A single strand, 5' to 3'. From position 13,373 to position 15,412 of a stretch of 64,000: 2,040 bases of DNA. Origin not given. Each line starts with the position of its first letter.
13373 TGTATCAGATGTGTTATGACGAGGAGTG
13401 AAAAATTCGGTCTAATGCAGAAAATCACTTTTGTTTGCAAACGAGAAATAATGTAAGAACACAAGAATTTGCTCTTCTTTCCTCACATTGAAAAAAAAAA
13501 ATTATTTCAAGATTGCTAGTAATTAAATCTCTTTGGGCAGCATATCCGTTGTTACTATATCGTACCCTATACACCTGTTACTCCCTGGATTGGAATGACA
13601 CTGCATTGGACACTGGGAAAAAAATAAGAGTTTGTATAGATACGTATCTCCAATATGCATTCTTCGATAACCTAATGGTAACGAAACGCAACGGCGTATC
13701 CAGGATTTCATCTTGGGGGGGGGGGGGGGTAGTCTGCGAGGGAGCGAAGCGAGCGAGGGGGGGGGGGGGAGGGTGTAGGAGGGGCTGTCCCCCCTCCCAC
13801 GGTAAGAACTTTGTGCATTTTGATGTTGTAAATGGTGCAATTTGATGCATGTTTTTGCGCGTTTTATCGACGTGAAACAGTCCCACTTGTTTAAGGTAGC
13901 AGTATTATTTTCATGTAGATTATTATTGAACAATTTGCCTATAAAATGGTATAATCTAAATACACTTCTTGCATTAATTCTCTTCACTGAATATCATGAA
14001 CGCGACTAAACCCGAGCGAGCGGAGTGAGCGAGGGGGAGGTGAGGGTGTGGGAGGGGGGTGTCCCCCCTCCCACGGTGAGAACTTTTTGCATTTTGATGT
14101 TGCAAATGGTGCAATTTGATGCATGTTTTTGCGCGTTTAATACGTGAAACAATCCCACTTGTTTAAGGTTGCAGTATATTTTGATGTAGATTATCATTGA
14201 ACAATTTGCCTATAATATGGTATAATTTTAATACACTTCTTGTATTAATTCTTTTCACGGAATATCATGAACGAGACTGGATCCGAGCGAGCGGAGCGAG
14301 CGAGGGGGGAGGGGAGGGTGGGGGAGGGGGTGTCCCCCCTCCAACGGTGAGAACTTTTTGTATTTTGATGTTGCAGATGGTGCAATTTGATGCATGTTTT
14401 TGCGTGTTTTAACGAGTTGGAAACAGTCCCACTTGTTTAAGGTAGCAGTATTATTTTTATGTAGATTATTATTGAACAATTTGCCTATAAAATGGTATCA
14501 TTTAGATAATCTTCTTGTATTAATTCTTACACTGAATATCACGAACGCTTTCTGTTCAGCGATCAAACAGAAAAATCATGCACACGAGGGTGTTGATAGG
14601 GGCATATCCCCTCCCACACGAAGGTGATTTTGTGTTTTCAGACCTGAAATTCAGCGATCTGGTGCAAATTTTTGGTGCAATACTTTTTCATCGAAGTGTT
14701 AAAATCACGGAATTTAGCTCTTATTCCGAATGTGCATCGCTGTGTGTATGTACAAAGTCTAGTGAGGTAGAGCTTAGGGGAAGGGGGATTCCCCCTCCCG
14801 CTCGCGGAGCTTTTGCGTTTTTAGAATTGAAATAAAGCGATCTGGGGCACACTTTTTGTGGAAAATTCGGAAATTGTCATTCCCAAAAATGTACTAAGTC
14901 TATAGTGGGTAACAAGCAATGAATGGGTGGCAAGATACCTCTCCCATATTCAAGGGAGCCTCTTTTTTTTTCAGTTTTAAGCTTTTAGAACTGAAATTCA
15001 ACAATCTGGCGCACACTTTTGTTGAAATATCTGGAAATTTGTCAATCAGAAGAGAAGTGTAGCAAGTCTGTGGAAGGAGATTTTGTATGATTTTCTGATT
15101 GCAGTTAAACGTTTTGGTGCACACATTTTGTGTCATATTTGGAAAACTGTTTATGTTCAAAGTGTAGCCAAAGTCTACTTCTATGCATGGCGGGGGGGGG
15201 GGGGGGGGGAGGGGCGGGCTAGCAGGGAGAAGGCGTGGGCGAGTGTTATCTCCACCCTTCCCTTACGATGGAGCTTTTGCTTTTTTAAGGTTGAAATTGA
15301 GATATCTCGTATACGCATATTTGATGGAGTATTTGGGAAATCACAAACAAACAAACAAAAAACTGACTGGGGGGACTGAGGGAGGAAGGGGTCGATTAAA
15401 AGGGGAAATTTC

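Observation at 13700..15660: Two adjacent satellite families built around G-tract/C-tract palindromic cores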

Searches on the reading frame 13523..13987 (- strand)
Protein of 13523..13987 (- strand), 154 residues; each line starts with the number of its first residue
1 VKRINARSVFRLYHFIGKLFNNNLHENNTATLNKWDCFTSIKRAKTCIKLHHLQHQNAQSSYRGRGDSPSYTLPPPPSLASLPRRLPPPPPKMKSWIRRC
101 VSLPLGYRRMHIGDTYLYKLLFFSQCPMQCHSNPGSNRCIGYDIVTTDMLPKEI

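Call 16: search_protein_families(library=pfam, proteins=[window:13523-13987:-], max_evalue=0.01)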
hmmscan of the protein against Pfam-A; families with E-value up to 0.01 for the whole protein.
window:13523-13987:- (154 aa): 0 families

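Call 35: find_homologous_proteins(query=window:13523-13987:-, max_evalue=0.001)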
Query window:13523-13987:- (154 aa): 1 proteins with E <= 0.001 among 59 candidates.
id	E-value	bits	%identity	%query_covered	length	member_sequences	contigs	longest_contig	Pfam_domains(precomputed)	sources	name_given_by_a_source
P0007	2.7e-14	71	86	24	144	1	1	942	PF16573.11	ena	-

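Call 36: find_encoding_contigs(protein=P0007, flank=5000, max_places=5)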
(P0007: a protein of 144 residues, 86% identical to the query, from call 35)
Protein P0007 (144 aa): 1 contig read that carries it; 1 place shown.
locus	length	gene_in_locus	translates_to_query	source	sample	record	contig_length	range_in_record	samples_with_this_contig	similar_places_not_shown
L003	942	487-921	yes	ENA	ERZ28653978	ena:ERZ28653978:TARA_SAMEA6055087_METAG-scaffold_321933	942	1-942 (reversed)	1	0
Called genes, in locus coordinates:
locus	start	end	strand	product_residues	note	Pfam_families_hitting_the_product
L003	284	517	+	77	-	-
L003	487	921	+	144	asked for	PF16573:CLP1_N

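Call 41: search_solved_structures(query=P0007, max_evalue=0.01, show_alignments=2)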
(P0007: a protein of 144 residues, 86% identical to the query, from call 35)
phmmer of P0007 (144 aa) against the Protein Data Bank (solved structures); distinct sequences matched with E-value up to 0.01: 2.
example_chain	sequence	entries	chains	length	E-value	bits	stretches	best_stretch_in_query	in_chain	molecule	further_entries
8hmy_E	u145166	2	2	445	8.9e-18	67.9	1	19-82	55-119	Polyribonucleotide 5'-hydroxyl-kinase Clp1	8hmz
4ohv_A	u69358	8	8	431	5.1e-15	59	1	19-81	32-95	Protein clpf-1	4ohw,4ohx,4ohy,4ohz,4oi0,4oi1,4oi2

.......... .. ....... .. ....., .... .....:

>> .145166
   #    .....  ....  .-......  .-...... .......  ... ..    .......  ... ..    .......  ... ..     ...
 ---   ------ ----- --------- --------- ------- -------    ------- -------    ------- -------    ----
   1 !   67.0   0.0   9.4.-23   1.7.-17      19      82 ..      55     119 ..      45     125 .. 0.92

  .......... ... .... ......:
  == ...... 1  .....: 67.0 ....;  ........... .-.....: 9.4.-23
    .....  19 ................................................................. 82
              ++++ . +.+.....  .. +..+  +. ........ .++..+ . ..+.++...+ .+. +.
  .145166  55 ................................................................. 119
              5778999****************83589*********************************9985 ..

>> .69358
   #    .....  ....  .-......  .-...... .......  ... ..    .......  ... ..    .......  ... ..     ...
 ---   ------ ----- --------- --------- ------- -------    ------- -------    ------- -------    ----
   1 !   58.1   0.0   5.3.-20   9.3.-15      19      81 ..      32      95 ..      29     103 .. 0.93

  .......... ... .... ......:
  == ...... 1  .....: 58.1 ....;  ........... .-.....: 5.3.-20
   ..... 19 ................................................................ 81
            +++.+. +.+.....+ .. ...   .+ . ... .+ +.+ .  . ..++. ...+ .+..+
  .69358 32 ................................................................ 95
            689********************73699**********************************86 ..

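Call 50: search_protein_representatives(protein=P0007)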
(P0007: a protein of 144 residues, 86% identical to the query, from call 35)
Query: 144 residues. Proteins with E-value up to 0.001 (for the whole library): 584; up to 1e-10: 95; up to 1e-30: 1. The best 150 are listed.
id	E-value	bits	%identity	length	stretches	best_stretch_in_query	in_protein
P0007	1.6e-97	339.8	100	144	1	1-144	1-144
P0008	1.4e-15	73.8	58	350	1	19-80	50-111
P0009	1.7e-15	73.5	54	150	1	19-81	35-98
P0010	1.8e-15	73.5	58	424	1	19-80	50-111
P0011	2.9e-15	72.8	51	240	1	19-83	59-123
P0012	1.6e-14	70.4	42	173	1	11-81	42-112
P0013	2.9e-14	69.6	55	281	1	19-82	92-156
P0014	3.5e-14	69.3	46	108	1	19-90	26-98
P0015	3.7e-14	69.2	51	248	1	18-87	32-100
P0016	4.2e-14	69.0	50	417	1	21-82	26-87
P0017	5.7e-14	68.6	53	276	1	19-82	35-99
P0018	5.8e-14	68.6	54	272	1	20-82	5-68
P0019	5.8e-14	68.6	53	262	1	19-82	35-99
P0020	1.2e-13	67.6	54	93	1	19-81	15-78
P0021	1.6e-13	67.1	56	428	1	19-81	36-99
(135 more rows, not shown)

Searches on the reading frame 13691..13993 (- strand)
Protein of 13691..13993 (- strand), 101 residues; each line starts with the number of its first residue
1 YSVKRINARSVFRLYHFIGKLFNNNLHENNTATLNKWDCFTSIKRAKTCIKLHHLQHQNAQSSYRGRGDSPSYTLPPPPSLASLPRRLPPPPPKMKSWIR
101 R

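Call 77: search_protein_families(library=pfam, proteins=[window:13691-13993:-], max_evalue=0.05)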
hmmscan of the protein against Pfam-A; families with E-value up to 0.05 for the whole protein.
window:13691-13993:- (101 aa): 0 families

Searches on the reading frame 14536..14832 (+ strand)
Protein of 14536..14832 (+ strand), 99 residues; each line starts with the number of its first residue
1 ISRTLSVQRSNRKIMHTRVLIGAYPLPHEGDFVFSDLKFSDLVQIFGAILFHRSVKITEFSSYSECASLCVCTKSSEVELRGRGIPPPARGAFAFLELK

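Call 77: search_protein_families(library=pfam, proteins=[window:14536-14832:+], max_evalue=0.05)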
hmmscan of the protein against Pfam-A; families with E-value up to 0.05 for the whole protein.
window:14536-14832:+ (99 aa): 1 family
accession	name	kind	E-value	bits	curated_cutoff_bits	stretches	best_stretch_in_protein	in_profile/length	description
PF07473.16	Toxin_11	-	0.027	15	25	1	61-74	7-20/28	Spasmodic peptide gm9a; conotoxin from Conus species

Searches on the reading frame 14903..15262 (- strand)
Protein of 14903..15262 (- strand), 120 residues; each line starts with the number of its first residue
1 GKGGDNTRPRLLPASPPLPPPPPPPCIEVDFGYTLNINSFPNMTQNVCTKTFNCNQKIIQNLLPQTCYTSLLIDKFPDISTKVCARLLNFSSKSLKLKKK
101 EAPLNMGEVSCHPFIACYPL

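Call 77: search_protein_families(library=pfam, proteins=[window:14903-15262:-], max_evalue=0.05)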
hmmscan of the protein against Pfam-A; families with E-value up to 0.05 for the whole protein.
window:14903-15262:- (120 aa): 1 family
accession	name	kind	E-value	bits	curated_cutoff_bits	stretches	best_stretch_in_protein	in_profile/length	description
PF12312.13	NeA_P2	-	0.025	14.5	25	1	11-58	194-239/258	Nepovirus subgroup A polyprotein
